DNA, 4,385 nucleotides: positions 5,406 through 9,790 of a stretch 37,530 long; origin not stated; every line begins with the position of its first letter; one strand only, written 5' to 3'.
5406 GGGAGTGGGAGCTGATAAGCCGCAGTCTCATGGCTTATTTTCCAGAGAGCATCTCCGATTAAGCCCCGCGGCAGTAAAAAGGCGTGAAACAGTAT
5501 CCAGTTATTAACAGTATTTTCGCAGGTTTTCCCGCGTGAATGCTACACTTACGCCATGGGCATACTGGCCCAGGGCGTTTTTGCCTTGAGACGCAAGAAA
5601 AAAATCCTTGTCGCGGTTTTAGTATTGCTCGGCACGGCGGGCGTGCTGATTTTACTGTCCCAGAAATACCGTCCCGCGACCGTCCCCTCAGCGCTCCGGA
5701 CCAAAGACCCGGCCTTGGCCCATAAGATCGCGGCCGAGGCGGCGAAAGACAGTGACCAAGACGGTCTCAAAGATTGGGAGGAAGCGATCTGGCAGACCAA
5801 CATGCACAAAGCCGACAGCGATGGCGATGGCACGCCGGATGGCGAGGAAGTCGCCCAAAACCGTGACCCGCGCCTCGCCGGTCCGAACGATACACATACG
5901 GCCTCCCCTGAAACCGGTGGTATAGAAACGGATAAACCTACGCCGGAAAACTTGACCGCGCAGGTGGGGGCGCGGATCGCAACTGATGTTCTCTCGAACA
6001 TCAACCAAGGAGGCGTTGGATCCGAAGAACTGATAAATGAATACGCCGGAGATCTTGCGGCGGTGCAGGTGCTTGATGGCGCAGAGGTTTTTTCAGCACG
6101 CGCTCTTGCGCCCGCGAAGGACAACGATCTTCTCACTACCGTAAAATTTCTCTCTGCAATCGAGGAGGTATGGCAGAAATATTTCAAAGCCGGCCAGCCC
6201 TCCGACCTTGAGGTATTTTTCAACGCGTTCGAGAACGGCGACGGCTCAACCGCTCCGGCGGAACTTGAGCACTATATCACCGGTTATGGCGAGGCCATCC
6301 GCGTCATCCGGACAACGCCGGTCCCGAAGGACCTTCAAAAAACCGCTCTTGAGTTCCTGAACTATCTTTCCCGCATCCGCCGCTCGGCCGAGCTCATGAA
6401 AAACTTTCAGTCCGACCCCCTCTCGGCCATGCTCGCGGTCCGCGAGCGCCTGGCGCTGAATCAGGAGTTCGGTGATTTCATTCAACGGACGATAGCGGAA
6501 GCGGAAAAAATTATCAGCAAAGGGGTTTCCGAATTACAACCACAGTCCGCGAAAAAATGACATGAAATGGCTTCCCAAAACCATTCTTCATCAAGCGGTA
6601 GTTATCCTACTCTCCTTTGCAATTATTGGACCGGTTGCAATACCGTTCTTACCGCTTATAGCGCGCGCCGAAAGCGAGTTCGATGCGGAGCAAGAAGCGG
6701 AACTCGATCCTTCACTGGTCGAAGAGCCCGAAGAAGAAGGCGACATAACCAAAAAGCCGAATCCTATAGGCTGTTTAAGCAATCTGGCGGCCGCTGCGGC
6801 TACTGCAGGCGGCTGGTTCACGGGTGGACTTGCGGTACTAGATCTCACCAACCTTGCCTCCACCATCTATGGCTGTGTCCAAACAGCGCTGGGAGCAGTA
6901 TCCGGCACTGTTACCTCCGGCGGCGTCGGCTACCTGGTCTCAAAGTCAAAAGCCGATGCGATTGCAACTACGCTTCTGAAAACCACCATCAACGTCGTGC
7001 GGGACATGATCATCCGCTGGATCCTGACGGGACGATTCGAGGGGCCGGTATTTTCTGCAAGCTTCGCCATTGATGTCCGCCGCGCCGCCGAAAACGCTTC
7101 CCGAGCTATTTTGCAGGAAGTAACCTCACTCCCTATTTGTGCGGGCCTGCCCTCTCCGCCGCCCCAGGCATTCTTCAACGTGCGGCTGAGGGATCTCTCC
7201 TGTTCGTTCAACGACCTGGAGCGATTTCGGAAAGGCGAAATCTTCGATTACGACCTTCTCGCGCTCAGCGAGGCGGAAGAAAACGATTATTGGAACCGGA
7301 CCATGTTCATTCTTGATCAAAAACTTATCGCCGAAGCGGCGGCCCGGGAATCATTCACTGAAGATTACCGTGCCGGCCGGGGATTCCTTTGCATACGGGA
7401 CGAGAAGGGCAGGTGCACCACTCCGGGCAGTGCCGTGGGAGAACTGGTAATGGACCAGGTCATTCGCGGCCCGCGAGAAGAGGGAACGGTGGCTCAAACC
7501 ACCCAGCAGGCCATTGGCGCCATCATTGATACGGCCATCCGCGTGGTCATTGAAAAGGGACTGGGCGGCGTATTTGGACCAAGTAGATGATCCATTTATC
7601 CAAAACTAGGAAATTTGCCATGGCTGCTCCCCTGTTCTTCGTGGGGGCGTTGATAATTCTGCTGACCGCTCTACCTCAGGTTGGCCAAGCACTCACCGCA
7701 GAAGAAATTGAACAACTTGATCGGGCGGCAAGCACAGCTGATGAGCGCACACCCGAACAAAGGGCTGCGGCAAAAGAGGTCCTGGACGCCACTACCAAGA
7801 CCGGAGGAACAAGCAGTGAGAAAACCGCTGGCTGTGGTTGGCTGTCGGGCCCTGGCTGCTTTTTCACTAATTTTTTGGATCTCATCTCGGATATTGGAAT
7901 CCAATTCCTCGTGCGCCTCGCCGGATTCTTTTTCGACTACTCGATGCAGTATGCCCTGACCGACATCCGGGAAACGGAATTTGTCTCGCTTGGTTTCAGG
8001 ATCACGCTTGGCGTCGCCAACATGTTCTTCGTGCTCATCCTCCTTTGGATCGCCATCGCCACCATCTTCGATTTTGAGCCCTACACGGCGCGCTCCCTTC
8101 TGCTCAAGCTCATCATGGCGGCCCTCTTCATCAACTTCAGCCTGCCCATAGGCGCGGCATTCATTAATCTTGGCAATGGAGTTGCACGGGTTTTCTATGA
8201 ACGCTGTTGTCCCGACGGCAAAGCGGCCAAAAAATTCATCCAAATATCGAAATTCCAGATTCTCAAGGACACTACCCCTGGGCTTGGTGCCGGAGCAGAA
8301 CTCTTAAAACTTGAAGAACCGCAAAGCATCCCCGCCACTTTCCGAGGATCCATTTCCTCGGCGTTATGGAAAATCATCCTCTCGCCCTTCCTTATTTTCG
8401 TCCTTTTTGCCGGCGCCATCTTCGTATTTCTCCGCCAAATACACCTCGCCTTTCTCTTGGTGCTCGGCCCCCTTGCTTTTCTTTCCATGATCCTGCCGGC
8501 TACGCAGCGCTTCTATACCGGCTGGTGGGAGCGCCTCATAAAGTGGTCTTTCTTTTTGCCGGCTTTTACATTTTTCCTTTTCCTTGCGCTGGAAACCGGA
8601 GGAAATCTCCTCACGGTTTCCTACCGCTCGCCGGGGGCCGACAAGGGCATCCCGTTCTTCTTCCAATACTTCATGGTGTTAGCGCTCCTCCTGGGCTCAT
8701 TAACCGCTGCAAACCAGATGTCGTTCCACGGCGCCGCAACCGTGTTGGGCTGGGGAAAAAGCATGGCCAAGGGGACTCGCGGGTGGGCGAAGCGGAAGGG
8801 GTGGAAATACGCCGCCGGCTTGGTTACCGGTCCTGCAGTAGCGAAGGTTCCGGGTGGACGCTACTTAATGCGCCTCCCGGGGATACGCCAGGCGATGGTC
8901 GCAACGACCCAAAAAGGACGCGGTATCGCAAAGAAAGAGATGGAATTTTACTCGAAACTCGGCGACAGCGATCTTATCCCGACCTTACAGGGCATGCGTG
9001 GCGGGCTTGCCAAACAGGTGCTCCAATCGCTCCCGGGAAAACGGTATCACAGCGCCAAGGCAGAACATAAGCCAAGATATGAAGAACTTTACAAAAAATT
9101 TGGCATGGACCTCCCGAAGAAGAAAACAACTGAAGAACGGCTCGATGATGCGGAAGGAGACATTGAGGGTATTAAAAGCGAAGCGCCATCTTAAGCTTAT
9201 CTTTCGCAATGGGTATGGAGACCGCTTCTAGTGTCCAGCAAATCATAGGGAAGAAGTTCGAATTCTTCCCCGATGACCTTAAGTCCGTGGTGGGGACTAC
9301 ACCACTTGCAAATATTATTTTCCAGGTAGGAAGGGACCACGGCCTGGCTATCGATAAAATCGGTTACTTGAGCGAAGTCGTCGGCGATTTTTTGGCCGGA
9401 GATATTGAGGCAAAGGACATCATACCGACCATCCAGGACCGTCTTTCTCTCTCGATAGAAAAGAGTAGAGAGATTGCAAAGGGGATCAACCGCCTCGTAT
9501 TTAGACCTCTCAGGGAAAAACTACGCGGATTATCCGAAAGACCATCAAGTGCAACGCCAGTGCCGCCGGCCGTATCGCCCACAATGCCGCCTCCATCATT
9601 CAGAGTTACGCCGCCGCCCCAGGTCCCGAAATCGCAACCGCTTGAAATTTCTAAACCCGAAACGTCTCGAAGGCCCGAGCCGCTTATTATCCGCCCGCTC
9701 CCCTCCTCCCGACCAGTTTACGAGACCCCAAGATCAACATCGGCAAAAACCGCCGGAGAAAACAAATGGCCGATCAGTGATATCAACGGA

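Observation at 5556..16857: Chromosomal T4SS-like operon with no relaxase or coupling protein, and half its genes unassignable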

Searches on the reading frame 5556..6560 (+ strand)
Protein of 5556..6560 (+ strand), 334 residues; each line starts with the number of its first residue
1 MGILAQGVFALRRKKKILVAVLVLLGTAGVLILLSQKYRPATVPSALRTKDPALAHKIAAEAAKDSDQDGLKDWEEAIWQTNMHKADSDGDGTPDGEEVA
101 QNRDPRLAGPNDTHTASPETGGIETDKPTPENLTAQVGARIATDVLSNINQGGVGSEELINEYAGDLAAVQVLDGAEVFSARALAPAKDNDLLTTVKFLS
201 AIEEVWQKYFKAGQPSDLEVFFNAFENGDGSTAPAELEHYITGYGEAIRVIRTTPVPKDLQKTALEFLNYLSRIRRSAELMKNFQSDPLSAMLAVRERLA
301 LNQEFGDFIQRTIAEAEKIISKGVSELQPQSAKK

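Call 4: search_protein_families(library=pfam, proteins=[window:5556-6560:+], max_evalue=0.1)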
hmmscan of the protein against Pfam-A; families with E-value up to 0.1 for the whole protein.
window:5556-6560:+ (334 aa): 3 families
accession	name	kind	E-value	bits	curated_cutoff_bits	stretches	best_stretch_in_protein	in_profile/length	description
PF18884.5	TSP3_bac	-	0.00017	21.8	25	1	87-102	1-16/22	Bacterial TSP3 repeat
PF24784.1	Temptin_C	-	0.034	15.1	27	0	74-100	47-75/98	Temptin C-terminal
PF20172.3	DUF6538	-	0.054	13.6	27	0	42-68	27-53/60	Domain of unknown function (DUF6538)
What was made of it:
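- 5556..6560 (+): g1: type II membrane-anchored extracellular protein. It has a TM helix (about aa 14-38), thrombospondin-type-3 calcium-binding DxDxDG loops, then a helical C-terminal domain. TSP3_bac scores E = 1.7e-4, below the Pfam cut-off (call 4).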

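Call 5: search_protein_families(library=ncbifam, proteins=[window:5556-6560:+], max_evalue=0.1)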
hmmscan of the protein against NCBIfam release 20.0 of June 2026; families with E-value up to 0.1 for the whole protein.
window:5556-6560:+ (334 aa): 2 families
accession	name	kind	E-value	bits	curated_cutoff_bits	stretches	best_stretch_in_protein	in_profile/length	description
NF033765.2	gliding_CglD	equivalog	5.4e-05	21.2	400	1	60-122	261-323/1124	adventurous gliding motility lipoprotein CglD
NF047639.1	throspo3_MtsD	equivalog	0.00013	20.3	800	1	61-107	456-502/651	cell-cell cohesion protein MtsD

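Call 61: search_solved_structures(query=A7, max_evalue=1)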
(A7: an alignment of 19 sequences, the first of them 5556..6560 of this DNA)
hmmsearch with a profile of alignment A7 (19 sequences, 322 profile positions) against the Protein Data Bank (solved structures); distinct sequences matched with E-value up to 1: 8.
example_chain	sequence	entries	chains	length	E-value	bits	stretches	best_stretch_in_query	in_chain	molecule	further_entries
7c7u_A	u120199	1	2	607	0.0002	24.2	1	52-96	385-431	Biofilm-associated surface protein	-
7c7r_B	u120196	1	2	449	0.00051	22.9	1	52-92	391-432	Biofilm-associated surface protein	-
8fns_A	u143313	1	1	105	0.022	17.5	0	53-91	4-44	EF-hand domain-containing protein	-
6mi5_X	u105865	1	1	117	0.029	17.1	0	52-91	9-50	Lanmodulin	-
6raw_5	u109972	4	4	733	0.4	13.3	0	189-302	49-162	DNA replication licensing factor Mcm5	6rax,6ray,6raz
1dfk_Y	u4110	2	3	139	0.41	13.3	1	76-171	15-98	MYOSIN HEAD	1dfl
2w4t_Y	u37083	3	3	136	0.41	13.3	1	76-171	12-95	MYOSIN REGULATORY LIGHT CHAIN, STRIATED ADDUCTOR MUSCLE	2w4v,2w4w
1kk8_B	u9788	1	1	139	0.41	13.3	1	76-171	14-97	Myosin Regulatory Light Chain, Striated adductor muscle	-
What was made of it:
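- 5556..6560 (+): The only PDB profile hits are calcium-loop proteins (call 61).
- Tried and rejected: g1: only the calcium-binding loops match anything solved (call 61).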

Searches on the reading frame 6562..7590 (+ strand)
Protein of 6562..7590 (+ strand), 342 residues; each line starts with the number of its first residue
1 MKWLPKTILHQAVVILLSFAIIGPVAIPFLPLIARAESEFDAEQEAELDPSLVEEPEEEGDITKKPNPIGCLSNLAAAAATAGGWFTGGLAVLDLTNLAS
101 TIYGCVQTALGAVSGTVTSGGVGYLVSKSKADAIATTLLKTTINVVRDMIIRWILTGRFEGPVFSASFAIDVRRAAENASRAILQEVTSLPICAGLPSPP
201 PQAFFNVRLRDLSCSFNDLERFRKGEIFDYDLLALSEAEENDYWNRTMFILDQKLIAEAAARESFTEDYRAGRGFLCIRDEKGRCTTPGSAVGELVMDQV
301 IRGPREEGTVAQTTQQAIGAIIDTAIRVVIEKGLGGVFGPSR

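Call 4: search_protein_families(library=pfam, proteins=[window:6562-7590:+], max_evalue=0.1)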
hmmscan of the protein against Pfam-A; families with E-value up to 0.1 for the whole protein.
window:6562-7590:+ (342 aa): 0 families

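Call 5: search_protein_families(library=ncbifam, proteins=[window:6562-7590:+], max_evalue=0.1)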
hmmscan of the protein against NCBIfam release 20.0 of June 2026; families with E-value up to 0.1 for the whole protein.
window:6562-7590:+ (342 aa): 0 families
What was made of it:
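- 6562..7590 (+): g2: secreted helical protein with conserved cysteines. A probable signal peptide ends at ARA(36). No family could be assigned. No Pfam or NCBIfam hit (calls 4, 5).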

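Call 32: find_homologous_proteins(query=window:6562-7590:+, max_evalue=0.001)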
Query window:6562-7590:+ (342 aa): 32 proteins with E <= 0.001 among 7518 candidates.
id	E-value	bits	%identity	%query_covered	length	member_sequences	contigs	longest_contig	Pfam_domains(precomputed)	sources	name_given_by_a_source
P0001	4.1e-222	754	100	100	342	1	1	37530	-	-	-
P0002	4.2e-187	639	83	100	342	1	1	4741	-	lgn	-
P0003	2.1e-78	282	55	74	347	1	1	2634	-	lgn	-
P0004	6.2e-71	257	48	82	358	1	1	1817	-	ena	-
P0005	3.7e-67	245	56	63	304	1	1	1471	-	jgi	jgi:hypothetical protein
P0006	2.3e-66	242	53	69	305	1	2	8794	-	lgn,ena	-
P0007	6.4e-66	241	53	67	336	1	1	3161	-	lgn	-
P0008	9.6e-66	240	49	79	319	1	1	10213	-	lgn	-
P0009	5.9e-63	231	48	70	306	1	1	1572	-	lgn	-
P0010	5.0e-62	228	50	70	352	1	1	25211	-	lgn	-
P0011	6.7e-59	218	43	75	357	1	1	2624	-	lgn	-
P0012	5.4e-56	208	45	79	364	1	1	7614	-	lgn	-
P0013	9.2e-56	208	51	64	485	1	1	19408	-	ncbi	-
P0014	2.1e-55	206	51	63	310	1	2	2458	-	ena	-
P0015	4.0e-55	205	44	80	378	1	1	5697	-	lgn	-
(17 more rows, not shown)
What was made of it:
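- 6562..7590 (+): The 32 homologues are all hypothetical proteins of Sungbacteria-like sources (call 32).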

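Call 39: predict_structure(alignment_id=A2)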
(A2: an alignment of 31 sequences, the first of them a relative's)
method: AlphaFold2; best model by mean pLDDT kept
length: 342 residues; sequences in the alignment: 31
mean_pLDDT: 56.4   pTM: 0.35
mean pLDDT of the five models: 56.4, 56.1, 52.0, 51.1, 49.5
residues with pLDDT >= 90: 0; 70-90: 62; 50-70: 155; < 50: 125
segments of 3 or more residues with pLDDT < 50: 28-49, 56-72, 74-96, 113-125, 161-164, 194-216, 333-342
pLDDT, mean of each block of 10 residues (from residue 1): 65 77 57 36 42 44 40 48 36 45 57 46 49 64 64 57 56 70 65 43 40 52 70 61 68 79 77 70 73 65 51 55 56 44 42
secondary structure, 60 per line:
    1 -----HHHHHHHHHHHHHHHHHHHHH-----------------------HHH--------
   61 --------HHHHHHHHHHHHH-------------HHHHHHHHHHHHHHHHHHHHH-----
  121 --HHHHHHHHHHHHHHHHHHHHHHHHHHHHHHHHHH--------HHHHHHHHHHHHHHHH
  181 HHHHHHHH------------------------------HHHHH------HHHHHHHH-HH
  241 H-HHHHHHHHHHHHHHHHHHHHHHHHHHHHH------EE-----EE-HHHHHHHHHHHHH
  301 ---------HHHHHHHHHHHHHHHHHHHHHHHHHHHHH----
elements in order: H6-26 H69-81 H95-115 H123-156 H165-188 H219-223 H230-237 H243-271 H288-300 H310-338
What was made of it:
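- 6562..7590 (+): The AF2 model has low confidence (pLDDT 56) and is helical (call 39).
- g2 could not be modelled with confidence (call 39).
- Tried and rejected: g2: the AF2 model built on 31 sequences reached only pLDDT 56 (call 39).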

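Call 43: fold_search(model_id=the predicted structure, library=pdb)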
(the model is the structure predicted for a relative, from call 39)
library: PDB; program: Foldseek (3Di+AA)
matches with E <= 10: 26; with E <= 0.001: 0
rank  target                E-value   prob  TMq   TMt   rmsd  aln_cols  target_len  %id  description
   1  9gtq                  7.8e-01  0.11  0.15  0.20  22.3       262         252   14  NavMs F208L Apo (released 2025-10-01)
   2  8s6j                  1.4e+00  0.08  0.15  0.19  22.6       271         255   14  NavMs in complex with riluzole (released 2024-09-18)
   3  9d5n_CD               1.4e+00  0.05  0.13  0.15  36.2       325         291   16  48-nm doublet microtubule from Trichomonas vaginalis strain G3 (released 2025-05-14)
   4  5hvx                  1.5e+00  0.07  0.15  0.18  21.4       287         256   12  Full length Wild-Type Open-form Sodium Channel NavMs (released 2017-03-01)
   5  6yz2                  1.9e+00  0.07  0.15  0.19  21.7       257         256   14  Full length Open-form Sodium Channel NavMs F208L (released 2020-11-11)
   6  6yz0                  2.4e+00  0.06  0.15  0.19  22.0       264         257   14  Full length Open-form Sodium Channel NavMs F208L in complex with Cannabidiol (CBD) (released 2020-11-11)
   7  5hvd                  2.6e+00  0.06  0.15  0.19  21.0       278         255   12  Full length Open-form Sodium Channel NavMs I218C (released 2017-03-01)
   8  6sxg                  2.6e+00  0.04  0.14  0.17  21.8       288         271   15  Crystal Structure of the Voltage-Gated Sodium Channel NavMs in complex with 4-hydroxytamoxifen (2.4 Angstrom resolution) (released 2021-02-03)
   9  9gv1                  2.9e+00  0.06  0.16  0.20  22.4       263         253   14  NavMs F208L bound to sevoflurane (released 2025-10-01)
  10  6sxf_A                2.9e+00  0.05  0.15  0.19  21.5       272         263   13  Crystal Structure of the Voltage-Gated Sodium Channel NavMs (F208L) in complex with Tamoxifen (2.8 Angstrom resolution (released 2021-02-03)
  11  1y2o_A                4.1e+00  0.02  0.11  0.14  27.3       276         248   12  Structure of N-terminal domain IRSp53/BAIAP2 (released 2005-02-15)
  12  3kbu_B                4.3e+00  0.04  0.16  0.17  39.1       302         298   10  Crystal structure of the ankyrin binding domain of human erythroid beta spectrin (repeats 13-15) in complex with the s (released 2010-02-02)
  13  6sx5                  4.9e+00  0.04  0.16  0.19  20.6       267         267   12  Full length Mutant Open-form Sodium Channel NavMs (released 2021-02-03)
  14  8wjo_B                5.1e+00  0.02  0.11  0.13  36.7       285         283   17  Cryo-EM structure of 8-subunit Smc5/6 arm region (released 2024-06-26)
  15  5iji                  5.4e+00  0.02  0.11  0.15  21.9       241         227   13  Fragment of nitrate/nitrite sensor histidine kinase NarQ (WT) in symmetric holo state (released 2017-05-31)
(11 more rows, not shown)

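Call 62: search_solved_structures(query=A2, max_evalue=1)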
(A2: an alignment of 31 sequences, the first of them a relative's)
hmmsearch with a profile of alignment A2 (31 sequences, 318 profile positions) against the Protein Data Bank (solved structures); distinct sequences matched with E-value up to 1: 0.
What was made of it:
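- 6562..7590 (+): Foldseek and the PDB profile search found nothing (calls 43, 62).
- Tried and rejected: A profile search of PDB sequences found nothing (call 62).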

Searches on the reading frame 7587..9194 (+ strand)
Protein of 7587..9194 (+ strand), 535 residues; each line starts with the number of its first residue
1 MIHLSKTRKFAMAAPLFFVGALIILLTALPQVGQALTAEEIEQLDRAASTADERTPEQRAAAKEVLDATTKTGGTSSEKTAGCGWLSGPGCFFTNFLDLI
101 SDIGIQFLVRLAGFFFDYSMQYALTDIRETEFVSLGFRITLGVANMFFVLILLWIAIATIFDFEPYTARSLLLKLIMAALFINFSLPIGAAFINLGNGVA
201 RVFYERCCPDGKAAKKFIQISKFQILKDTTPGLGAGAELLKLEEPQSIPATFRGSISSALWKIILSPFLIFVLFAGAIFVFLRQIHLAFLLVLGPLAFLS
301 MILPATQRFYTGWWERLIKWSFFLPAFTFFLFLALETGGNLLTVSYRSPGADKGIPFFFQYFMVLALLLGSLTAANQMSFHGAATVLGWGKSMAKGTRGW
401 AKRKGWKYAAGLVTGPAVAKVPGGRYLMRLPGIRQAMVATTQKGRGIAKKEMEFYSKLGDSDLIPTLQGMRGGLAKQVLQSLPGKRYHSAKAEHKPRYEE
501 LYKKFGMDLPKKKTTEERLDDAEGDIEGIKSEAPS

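Call 4: search_protein_families(library=pfam, proteins=[window:7587-9194:+], max_evalue=0.1)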
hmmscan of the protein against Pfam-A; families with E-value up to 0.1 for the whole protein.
window:7587-9194:+ (535 aa): 1 family
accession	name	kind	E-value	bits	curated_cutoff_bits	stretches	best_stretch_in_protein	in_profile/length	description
PF12648.12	TcpE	-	0.022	15.7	29.9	1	119-191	7-54/100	TcpE family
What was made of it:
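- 7587..9194 (+): g3: polytopic VirB6/TrbL-family membrane protein with a hydrophilic C-terminal tail. The window protein gives only a weak TcpE hit (call 4).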

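Call 5: search_protein_families(library=ncbifam, proteins=[window:7587-9194:+], max_evalue=0.1)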
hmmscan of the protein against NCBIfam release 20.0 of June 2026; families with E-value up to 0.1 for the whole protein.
window:7587-9194:+ (535 aa): 0 families

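Call 38: search_protein_families(library=pfam, alignment_id=A3, max_evalue=0.01)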
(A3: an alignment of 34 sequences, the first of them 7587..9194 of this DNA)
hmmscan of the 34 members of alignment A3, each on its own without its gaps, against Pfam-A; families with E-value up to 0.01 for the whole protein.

A. member 1, window:7587-9194:+ (535 aa): 0 families

B. families by the number of members that match (of 34 scanned): 5 families
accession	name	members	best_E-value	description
PF04610.19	TrbL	10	1.1e-06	TrbL/VirB6 plasmid conjugal transfer protein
PF19597.4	TrbL_4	1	3.6e-06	Conjugal transfer protein TrbL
PF10046.14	BLOC1_2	1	0.0048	Biogenesis of lysosome-related organelles complex-1 subunit 2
PF24669.2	Ddi2_HDD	1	0.008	Ddi2 HDD domain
PF12296.13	HsbA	1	0.0081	Hydrophobic surface binding protein A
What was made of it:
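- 7587..9194 (+): Of 34 family members from syntenic loci, 10 match PF04610 TrbL/VirB6, best E = 1.1e-6 (call 38).
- TrbL/VirB6 matches in 10 of 34 members of the g3 family (call 38). The window pilin scores just below Pfam's cut-off on its own (call 4), and the window VirB6-like protein gives no TrbL hit on its own (calls 4, 38).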

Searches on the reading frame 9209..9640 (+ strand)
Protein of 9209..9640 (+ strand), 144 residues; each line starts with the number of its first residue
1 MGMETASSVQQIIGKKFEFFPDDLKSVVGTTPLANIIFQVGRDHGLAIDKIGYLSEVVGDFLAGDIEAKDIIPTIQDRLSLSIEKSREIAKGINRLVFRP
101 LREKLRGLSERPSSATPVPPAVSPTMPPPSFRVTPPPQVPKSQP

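Call 28: search_solved_structures(query=A1, max_evalue=1)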
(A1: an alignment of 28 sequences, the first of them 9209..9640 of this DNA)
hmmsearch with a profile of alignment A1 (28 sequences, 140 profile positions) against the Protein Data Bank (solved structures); distinct sequences matched with E-value up to 1: 7.
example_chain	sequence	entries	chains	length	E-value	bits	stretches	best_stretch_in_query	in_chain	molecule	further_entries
2ypf_A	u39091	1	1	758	0.14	15.6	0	37-56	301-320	AVRBS3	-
6mzm_D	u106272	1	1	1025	0.18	15.2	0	45-77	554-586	Transcription initiation factor TFIID subunit 4, TAF4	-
30ff_DD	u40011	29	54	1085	0.21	14.9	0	45-77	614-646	Transcription initiation factor TFIID subunit 4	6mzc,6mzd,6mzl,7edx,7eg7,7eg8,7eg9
6vlz_TA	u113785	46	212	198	0.37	14.2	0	9-31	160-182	39S ribosomal protein L12, mitochondrial | Large ribosomal subunit protein bL12m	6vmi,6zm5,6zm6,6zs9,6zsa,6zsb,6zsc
5ui5_I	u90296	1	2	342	0.38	14.1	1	7-69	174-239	RNA polymerase sigma factor RpoN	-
3ugm_A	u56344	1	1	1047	0.44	13.9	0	37-56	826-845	TAL effector AvrBs3/PthA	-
2p6v_A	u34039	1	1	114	0.84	13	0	44-78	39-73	Transcription initiation factor TFIID subunit 4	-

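Call 29: search_protein_families(library=pfam, alignment_id=A1, max_evalue=0.05)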
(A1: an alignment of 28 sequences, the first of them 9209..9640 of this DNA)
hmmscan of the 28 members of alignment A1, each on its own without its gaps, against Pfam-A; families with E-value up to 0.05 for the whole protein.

A. member 1, window:9209-9640:+ (144 aa): 0 families

B. families by the number of members that match (of 28 scanned): 10 families
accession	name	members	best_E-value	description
PF24140.1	TPR_TNPO3_IPO13_3rd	2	0.034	Transportin-3/Importin-13 third TPR domain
PF05003.17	DUF668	1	0.0039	Protein of unknown function (DUF668)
PF18163.6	LD_cluster2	1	0.021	SLOG cluster2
PF08463.15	EcoEI_R_C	1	0.025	EcoEI R protein C-terminal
PF09003.16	Arm-DNA-bind_1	1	0.031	Bacteriophage lambda integrase, Arm DNA-binding domain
PF11378.13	DUF3181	1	0.04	Protein of unknown function (DUF3181)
PF03783.19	CsgG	1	0.044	Curli production assembly/transport component CsgG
PF08418.15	Pol_alpha_B_N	1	0.045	DNA polymerase alpha subunit B N-terminal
PF10175.14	MPP6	1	0.049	M-phase phosphoprotein 6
PF03448.22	MgtE_N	1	0.05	MgtE intracellular N domain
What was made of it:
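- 9209..10366 (+): g4: cytoplasmic protein with no TM segment. It has a conserved helical N-terminal domain of about 110 aa, a variable Pro-rich disordered linker, and a conserved C-terminal D-x-Y-(R/K)-E-(P/L)-(I/P)-E motif (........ here). No family could be assigned. No Pfam or PDB match (calls 28, 29).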
